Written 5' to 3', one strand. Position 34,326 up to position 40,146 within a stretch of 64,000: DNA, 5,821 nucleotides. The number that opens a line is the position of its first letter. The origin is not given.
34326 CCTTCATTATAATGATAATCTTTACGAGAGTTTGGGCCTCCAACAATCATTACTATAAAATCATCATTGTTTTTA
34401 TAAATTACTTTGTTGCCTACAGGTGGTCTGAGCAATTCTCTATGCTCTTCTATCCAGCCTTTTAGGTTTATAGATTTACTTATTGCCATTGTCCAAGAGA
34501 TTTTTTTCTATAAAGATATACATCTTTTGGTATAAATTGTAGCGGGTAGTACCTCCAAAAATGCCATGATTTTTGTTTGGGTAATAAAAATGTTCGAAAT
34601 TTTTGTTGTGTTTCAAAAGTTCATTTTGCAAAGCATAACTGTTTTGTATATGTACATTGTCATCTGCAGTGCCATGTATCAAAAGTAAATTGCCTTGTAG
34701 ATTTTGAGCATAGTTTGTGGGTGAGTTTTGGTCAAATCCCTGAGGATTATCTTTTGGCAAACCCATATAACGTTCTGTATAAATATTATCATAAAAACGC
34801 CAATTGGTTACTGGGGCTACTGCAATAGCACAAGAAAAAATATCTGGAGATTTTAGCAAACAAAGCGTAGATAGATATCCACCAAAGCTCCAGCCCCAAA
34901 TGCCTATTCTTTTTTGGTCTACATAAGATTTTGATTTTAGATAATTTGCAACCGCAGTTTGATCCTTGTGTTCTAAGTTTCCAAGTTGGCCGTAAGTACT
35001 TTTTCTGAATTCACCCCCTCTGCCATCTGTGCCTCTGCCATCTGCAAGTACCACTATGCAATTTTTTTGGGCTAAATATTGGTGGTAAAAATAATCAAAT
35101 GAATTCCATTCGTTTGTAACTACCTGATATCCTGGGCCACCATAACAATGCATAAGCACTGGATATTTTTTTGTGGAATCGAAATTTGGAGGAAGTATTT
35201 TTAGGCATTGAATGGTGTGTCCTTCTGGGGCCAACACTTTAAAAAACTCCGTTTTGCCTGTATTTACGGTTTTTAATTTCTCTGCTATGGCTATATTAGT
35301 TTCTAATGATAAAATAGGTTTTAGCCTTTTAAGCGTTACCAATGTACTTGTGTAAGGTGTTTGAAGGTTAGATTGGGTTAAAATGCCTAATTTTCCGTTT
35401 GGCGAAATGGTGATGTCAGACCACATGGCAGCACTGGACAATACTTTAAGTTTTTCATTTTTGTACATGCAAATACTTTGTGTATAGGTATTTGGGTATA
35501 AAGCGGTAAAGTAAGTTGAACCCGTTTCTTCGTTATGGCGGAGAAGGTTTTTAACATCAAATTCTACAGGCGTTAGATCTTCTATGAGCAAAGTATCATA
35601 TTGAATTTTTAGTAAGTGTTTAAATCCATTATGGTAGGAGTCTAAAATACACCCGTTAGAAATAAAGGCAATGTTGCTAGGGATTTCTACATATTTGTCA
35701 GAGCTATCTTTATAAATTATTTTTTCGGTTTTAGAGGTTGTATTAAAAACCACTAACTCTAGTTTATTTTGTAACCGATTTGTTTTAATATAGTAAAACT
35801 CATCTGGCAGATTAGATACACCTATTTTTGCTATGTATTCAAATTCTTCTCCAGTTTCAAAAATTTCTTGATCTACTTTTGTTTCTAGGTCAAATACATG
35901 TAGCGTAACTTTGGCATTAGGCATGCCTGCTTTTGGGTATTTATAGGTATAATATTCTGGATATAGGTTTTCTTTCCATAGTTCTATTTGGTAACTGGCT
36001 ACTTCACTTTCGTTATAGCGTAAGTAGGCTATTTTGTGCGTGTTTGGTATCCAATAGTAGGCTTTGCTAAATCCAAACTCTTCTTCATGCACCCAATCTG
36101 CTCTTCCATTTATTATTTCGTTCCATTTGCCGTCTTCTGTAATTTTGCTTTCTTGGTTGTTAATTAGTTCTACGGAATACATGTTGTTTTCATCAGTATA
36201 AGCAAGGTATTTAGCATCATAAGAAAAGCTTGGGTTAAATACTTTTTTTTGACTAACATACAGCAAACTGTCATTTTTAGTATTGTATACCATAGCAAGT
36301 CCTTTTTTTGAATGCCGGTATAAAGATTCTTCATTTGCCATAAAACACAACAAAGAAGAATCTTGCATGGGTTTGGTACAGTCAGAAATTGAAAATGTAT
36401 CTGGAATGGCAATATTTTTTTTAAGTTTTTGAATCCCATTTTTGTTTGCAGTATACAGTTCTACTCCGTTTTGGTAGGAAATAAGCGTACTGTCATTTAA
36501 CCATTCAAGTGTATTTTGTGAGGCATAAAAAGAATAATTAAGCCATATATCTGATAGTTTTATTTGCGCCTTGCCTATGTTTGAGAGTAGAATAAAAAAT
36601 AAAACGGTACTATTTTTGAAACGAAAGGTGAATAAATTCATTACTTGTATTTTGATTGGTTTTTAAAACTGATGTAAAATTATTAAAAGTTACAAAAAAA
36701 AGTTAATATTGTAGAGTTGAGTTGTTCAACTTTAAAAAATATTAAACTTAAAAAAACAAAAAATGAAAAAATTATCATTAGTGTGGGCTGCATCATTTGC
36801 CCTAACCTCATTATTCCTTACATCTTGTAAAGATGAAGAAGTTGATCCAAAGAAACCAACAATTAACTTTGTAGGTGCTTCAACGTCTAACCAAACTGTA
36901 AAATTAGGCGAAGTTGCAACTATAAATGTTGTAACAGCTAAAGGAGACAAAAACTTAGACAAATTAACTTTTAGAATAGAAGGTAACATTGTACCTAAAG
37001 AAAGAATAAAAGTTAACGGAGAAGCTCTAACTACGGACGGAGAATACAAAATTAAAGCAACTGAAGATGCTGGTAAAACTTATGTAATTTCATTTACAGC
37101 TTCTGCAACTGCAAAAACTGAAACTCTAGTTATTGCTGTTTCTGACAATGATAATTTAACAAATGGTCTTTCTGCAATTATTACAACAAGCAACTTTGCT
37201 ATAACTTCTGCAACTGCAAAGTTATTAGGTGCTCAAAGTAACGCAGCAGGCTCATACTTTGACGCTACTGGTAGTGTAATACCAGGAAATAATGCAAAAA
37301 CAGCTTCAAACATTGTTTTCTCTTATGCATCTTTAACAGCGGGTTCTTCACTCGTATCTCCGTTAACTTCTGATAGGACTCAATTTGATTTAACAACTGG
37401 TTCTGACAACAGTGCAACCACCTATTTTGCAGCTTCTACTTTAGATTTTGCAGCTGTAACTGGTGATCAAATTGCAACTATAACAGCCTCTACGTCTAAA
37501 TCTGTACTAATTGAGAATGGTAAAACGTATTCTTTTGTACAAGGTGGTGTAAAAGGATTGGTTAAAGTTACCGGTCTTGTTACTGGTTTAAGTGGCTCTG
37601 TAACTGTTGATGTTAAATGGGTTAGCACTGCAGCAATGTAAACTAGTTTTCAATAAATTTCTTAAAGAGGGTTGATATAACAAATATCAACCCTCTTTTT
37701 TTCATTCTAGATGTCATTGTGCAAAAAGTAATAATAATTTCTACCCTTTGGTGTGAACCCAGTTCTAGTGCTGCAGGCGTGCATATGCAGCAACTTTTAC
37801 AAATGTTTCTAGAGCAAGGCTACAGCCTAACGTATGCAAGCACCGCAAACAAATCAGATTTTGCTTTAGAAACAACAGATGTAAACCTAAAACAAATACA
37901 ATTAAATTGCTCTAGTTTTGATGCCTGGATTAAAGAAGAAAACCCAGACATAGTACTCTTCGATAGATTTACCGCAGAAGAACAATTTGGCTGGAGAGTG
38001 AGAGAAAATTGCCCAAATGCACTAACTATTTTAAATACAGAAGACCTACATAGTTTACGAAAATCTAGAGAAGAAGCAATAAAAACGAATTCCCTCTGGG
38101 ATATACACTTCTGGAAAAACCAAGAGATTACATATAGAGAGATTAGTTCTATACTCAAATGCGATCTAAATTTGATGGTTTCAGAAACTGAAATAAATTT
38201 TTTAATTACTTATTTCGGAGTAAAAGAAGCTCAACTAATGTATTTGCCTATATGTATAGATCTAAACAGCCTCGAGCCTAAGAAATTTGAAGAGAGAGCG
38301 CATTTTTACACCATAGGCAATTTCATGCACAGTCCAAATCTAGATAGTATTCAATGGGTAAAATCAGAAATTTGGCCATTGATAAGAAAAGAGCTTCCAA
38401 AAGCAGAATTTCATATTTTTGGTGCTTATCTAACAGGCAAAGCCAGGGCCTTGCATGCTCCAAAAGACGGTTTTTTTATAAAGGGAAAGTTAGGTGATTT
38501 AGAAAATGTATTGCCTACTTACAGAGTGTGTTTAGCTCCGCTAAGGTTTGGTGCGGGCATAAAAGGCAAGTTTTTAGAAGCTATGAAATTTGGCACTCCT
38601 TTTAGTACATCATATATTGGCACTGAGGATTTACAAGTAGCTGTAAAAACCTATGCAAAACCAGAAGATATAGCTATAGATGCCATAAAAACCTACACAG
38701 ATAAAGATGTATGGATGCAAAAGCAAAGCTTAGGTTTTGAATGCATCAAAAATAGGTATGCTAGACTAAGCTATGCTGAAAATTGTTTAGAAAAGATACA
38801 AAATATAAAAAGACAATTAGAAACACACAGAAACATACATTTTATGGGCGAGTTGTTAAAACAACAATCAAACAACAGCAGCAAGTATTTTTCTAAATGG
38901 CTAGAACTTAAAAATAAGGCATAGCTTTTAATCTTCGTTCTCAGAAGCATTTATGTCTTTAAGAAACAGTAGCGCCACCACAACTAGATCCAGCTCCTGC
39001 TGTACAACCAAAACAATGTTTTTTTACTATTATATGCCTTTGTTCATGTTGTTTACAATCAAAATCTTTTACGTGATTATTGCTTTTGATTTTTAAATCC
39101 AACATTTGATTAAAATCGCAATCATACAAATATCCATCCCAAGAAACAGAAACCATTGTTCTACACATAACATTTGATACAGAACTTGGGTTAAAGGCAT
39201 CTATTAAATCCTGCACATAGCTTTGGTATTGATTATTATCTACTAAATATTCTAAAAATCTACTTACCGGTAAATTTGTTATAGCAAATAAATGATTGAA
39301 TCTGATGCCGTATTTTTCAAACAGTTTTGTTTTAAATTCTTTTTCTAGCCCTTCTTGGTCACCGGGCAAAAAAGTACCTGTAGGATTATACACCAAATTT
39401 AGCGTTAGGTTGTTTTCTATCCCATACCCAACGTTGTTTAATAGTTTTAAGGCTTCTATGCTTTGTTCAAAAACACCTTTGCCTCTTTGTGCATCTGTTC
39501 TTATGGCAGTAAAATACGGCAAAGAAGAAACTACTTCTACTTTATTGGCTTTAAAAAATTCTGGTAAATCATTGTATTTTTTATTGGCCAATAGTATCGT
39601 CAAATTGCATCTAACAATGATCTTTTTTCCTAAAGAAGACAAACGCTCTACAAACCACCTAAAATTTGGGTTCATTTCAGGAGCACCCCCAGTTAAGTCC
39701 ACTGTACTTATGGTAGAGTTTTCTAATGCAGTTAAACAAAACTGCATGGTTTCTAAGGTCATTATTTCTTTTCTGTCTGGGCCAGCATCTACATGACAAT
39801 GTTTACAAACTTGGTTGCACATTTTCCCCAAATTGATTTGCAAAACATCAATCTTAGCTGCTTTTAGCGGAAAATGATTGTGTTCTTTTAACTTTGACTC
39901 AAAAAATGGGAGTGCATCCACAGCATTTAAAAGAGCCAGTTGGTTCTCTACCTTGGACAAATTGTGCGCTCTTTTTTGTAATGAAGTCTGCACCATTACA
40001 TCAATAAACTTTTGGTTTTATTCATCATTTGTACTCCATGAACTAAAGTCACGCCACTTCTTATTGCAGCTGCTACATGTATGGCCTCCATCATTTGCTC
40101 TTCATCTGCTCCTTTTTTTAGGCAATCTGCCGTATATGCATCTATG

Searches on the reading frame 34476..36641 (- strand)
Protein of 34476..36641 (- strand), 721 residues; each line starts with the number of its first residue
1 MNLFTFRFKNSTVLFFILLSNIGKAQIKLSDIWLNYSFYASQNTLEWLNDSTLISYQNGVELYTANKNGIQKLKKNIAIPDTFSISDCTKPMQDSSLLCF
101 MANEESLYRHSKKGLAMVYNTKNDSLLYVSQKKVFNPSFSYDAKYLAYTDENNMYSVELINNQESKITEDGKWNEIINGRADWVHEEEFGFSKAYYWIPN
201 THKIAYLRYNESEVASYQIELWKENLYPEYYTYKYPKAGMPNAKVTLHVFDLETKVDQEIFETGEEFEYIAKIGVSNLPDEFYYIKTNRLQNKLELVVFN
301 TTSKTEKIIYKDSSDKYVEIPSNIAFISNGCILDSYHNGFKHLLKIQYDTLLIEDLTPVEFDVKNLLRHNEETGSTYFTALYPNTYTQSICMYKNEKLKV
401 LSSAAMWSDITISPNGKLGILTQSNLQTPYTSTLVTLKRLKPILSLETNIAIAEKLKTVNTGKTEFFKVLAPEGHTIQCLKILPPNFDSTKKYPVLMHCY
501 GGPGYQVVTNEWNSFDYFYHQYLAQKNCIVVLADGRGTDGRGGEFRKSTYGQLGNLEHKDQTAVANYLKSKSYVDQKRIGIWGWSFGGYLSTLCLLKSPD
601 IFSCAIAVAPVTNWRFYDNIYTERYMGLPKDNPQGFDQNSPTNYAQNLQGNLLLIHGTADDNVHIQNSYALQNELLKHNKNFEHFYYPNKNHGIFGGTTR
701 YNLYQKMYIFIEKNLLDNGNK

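Call 91: search_protein_families(library=pfam, proteins=[window:34476-36641:-], max_evalue=0.00001)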
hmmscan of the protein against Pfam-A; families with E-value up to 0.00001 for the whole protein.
window:34476-36641:- (721 aa): 7 families
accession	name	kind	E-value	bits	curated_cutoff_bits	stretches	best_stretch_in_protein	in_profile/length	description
PF00930.27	DPPIV_N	-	2.1e-61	208.1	22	1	94-430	3-354/354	Dipeptidyl peptidase IV (DPP IV) N-terminal region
PF00326.27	Peptidase_S9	-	3.1e-58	197.2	22.6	1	514-715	2-210/213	Prolyl oligopeptidase family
PF02129.25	Peptidase_S15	-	1.3e-09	38.6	23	1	483-615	10-133/262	X-Pro dipeptidyl-peptidase (S15 family)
PF01738.24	DLH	-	1.5e-08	34.9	21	1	559-695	79-189/217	Dienelactone hydrolase family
PF20434.5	BD-FAE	-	3.2e-08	33.8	26.8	0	624-675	163-215/215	BD-FAE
PF00756.26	Esterase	-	4.2e-07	30.4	22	1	482-672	13-206/251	Putative esterase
PF12146.15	Hydrolase_4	-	3.9e-06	26.8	27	0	521-615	25-114/239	Serine aminopeptidase, S33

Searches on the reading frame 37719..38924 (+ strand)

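Call 91: search_protein_families(library=pfam, proteins=[window:37719-38924:+], max_evalue=0.00001)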
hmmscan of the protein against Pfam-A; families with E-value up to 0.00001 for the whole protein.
window:37719-38924:+ (401 aa): 1 family
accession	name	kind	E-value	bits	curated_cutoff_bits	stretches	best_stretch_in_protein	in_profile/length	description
PF13692.12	Glyco_trans_1_4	-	9.5e-12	45.8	27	1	196-304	4-113/142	Glycosyl transferases group 1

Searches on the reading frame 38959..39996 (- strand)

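Call 91: search_protein_families(library=pfam, proteins=[window:38959-39996:-], max_evalue=0.00001)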
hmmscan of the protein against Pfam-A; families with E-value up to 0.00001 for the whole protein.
window:38959-39996:- (345 aa): 2 families
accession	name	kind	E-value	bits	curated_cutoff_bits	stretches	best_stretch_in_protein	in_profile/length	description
PF12345.13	DUF3641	-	2.4e-55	186.6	24.9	1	210-342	1-134/134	Protein of unknown function (DUF3641)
PF04055.27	Radical_SAM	-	4.2e-08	34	29.5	1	54-197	1-148/166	Radical SAM superfamily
